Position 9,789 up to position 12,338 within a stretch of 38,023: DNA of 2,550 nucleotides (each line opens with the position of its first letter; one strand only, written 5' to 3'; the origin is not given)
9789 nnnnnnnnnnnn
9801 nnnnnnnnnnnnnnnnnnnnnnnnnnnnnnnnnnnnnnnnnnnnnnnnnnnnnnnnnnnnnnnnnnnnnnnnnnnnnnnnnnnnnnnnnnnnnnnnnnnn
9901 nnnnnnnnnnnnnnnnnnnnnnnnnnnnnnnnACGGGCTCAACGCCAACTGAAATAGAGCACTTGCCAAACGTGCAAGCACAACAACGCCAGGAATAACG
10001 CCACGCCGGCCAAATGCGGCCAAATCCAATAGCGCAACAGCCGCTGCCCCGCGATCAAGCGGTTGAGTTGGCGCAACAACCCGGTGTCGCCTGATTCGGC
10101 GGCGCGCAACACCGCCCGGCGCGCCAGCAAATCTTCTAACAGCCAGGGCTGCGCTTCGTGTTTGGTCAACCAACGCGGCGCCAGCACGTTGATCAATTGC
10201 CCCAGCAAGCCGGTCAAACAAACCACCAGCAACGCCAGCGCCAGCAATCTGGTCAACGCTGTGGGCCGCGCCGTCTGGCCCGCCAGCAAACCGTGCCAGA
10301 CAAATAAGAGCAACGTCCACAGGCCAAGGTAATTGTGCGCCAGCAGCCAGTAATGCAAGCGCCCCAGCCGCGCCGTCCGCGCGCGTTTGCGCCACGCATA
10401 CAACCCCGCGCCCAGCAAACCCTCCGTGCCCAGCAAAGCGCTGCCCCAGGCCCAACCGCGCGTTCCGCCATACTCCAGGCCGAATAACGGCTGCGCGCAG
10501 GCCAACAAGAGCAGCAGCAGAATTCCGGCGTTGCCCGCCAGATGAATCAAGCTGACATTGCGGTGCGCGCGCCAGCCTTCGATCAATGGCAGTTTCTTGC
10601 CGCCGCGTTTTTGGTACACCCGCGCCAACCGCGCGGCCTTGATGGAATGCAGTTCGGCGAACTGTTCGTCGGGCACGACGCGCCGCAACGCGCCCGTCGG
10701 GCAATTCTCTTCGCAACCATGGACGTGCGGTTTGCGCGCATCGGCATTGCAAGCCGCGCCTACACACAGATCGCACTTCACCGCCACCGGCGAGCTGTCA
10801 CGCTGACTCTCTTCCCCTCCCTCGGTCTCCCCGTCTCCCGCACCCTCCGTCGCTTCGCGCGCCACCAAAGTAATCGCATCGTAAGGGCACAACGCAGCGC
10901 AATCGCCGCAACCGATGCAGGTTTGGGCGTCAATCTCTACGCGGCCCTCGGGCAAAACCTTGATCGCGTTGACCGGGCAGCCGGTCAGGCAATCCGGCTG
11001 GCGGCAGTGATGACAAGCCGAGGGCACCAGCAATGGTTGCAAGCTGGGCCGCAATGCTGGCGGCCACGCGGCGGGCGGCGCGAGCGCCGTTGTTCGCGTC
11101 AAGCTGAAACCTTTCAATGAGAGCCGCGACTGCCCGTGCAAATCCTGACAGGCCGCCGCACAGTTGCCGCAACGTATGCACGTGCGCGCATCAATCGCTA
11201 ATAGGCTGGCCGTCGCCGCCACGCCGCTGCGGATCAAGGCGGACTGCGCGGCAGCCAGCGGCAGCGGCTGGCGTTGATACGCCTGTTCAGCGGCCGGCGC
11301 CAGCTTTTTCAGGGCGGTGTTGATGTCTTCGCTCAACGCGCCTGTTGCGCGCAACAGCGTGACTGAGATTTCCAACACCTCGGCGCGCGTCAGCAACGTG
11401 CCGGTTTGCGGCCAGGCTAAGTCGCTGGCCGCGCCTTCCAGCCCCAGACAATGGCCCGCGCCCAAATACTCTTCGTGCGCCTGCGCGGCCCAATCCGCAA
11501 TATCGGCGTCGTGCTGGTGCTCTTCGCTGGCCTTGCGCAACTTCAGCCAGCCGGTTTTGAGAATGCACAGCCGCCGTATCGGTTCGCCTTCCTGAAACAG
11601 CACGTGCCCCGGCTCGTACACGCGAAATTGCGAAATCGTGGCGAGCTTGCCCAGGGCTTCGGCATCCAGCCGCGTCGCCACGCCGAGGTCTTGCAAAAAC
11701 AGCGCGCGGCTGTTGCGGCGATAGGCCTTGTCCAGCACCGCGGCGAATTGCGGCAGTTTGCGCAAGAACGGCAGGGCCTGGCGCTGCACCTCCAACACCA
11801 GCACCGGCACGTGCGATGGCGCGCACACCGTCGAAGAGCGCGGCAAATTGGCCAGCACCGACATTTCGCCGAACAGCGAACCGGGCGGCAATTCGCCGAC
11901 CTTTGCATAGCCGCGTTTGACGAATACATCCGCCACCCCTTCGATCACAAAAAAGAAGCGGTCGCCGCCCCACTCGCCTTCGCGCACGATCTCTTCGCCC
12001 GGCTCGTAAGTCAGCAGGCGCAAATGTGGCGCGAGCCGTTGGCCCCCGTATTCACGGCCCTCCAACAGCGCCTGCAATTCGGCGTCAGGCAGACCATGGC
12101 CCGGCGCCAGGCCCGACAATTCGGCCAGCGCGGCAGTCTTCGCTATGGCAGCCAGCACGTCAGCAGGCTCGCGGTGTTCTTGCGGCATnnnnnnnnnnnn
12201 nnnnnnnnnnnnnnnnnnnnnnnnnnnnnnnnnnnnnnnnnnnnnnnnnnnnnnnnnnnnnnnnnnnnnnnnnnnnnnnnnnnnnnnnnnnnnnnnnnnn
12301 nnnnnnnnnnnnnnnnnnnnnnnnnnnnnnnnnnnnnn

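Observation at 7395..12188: Compact operon: cNMP-binding four-cluster ferredoxin/membrane fusion + FHA-anchored heptaheme cytochrome + ClpX paralogue without zinc finger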

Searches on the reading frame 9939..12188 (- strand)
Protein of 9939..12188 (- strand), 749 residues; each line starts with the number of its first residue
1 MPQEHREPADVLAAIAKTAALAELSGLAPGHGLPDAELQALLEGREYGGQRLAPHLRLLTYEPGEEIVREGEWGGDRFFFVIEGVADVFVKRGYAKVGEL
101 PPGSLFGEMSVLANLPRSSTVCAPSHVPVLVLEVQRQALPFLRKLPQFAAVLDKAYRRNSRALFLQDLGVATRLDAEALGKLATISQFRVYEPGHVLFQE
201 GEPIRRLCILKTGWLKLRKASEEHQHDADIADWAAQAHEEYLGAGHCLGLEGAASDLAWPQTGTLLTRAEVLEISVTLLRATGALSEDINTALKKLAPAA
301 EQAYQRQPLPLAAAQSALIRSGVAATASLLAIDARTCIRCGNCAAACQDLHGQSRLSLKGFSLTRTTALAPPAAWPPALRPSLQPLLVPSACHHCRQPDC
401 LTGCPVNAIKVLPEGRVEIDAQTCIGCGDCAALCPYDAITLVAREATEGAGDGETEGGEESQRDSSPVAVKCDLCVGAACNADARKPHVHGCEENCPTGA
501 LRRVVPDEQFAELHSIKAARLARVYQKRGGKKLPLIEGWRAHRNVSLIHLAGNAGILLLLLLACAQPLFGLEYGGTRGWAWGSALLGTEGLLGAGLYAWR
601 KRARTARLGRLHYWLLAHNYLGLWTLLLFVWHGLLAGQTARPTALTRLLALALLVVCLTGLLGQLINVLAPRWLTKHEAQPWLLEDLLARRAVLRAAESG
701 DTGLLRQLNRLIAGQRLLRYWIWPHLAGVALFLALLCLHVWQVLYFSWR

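Call 3: search_protein_families(library=pfam, proteins=[window:9939-12188:-], max_evalue=0.1)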
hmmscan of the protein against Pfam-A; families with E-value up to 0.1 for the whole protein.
window:9939-12188:- (749 aa): 14 families
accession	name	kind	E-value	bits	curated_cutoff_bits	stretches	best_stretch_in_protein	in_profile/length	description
PF00027.35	cNMP_binding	-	1e-21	77.1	27.5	2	60-134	3-79/89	Cyclic nucleotide-binding domain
PF12838.12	Fer4_7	-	6.6e-11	42.9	27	3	392-438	2-52/52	4Fe-4S dicluster domain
PF12837.12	Fer4_6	-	1.8e-09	37.5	25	3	417-439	2-24/24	4Fe-4S binding domain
PF00037.32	Fer4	-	8.2e-09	35.4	21.1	2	417-440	1-24/24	4Fe-4S binding domain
PF13237.11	Fer4_10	-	1.3e-08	35.1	25.5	3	387-435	4-53/53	4Fe-4S dicluster domain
PF13247.11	Fer4_11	-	4.4e-08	33.7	26.2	1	386-440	4-60/100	4Fe-4S dicluster domain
PF25160.1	LdpA_Fe-S-bd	-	8.6e-07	29.1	27.6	1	394-442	4-46/49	LdpA Fe-S cluster-binding domain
PF13187.11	Fer4_9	-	1.4e-06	28.7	27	2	391-439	1-52/52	4Fe-4S dicluster domain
PF12797.12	Fer4_2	-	1.5e-05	25.1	24.5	2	416-436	2-22/22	4Fe-4S binding domain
PF14697.11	Fer4_21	-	1.7e-05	25.3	35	2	391-441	7-59/59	4Fe-4S dicluster domain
PF13484.11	Fer4_16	-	0.00032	21.9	30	1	424-476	2-60/66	4Fe-4S double cluster binding domain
PF13459.11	Fer4_15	-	0.0018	19.4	22.4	1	417-435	1-19/66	4Fe-4S single cluster domain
PF13183.11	Fer4_8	-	0.015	16.2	27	0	334-407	2-67/68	4Fe-4S dicluster domain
PF13534.11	Fer4_17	-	0.04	14.9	22.2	0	333-348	42-57/61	4Fe-4S dicluster domain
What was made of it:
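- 11787..12011 (-): CNB-A (res 60-134) with an intact phosphate-binding cassette, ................. Pfam PF00027 (call 3).
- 11274..11666 (-): CNB-B (about res 175-305), degenerate: the cassette Arg is replaced (W-x-Q-T). Second Pfam stretch (call 3).
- On DmsB/NrfC/PsrB-type four-cluster ferredoxin: Fer4_11 scores 33.7 bits, above its cut-off of 26.2 (call 3).
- On Cyclic nucleotide-binding domain (PF00027): 77.1 bits against 27.5 (call 3).
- Checked: A. Pfam cNMP_binding scores E 1e-21 in two stretches, with Fer4_7 and Fer4_11 hits (call 3).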

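Call 4: search_protein_families(library=ncbifam, proteins=[window:9939-12188:-], max_evalue=0.1)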
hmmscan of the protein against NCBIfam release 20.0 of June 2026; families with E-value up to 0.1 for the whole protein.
window:9939-12188:- (749 aa): 85 families (the best 25 are shown)
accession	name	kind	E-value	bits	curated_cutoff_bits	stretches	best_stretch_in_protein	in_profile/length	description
NF009451.0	PRK12809.1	equivalog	1.3e-13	50.1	1154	1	329-522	4-151/639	formate-dependent uric acid utilization protein YgfT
NF045797.1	DsrO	equivalog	1.3e-12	47.7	200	1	388-477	99-179/235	sulfate reduction electron transfer complex DsrMKJOP subunit DsrO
NF008134.0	PRK10882.1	equivalog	2.2e-12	46.7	263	2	390-437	111-159/329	hydrogenase 2 operon protein HybA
NF009408.0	PRK12769.1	equivalog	4.3e-12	45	1003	1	332-524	7-164/659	formate-dependent uric acid utilization protein AegA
TIGR02951.1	DMSO_dmsB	equivalog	6e-12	45.9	214.1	1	332-456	6-129/161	DMSO/selenate family reductase complex B subunit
NF011569.0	PRK14993.1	equivalog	1.1e-11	44.6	416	1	320-441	36-149/244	tetrathionate reductase subunit TtrB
TIGR04105.1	FeFe_hydrog_B1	subfamily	1.6e-11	43.5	450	1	387-448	108-168/462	monomeric [FeFe] hydrogenase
NF045715.1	sulf_resp_HmcB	equivalog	6.2e-11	42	420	1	322-440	32-155/307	sulfate respiration complex iron-sulfur protein HmcB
TIGR02179.1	PorD_KorD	subfamily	8.6e-10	38.6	60.05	1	383-443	18-76/78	2-oxoacid:acceptor oxidoreductase, delta subunit, pyruvate/2-ketoisovalerate family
TIGR01582.1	FDH-beta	equivalog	3e-09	36.4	334.7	1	386-438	87-140/283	formate dehydrogenase subunit beta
NF007382.0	PRK09898.1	equivalog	5.7e-09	35.8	213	1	388-441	119-173/208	ferredoxin-like protein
NF058577.1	FdxA_fam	equivalog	1.5e-08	34.7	65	2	390-438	7-52/52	4Fe-4S ferredoxin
NF041715.1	arsenate_red_ArrB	equivalog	2.3e-08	33.8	450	1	331-442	6-107/233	arsenate respiratory reductase iron-sulfur subunit ArrB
NF038196.1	ferrodoxin_EFR1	subfamily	4.3e-08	33.5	75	1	387-443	181-233/242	EFR1 family ferrodoxin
TIGR02700.1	flavo_MJ0208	hypoth_equivalog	4.9e-08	32.5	251.35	1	391-440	149-195/234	dihydromethanopterin reductase (acceptor)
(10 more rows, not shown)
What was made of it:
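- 9939..12188 (-): Gene A, 749 aa: tandem cNMP-binding domains, four-cluster ferredoxin and a 5-TM putative di-haem-b domain in one polypeptide. Pfam and NCBIfam hits (calls 3, 4).
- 10674..11201 (-): Cytoplasmic four-cluster ferredoxin domain (res 330-505). Cys groups: C337/340/343/347, C392/395/400/404, C424/427/430/434, C472/475/492/496. Best NCBIfam hits are YgfT/AegA N-terminus, DsrO, HybA and DmsB, all far below their cut-offs (calls 3, 4).
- Closest known: TmcABCD and HmcABCDEF transmembrane redox complexes of sulfate reducers. Same: A's FeS domain gives weak hits to DsrO and HmcB (call 4).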
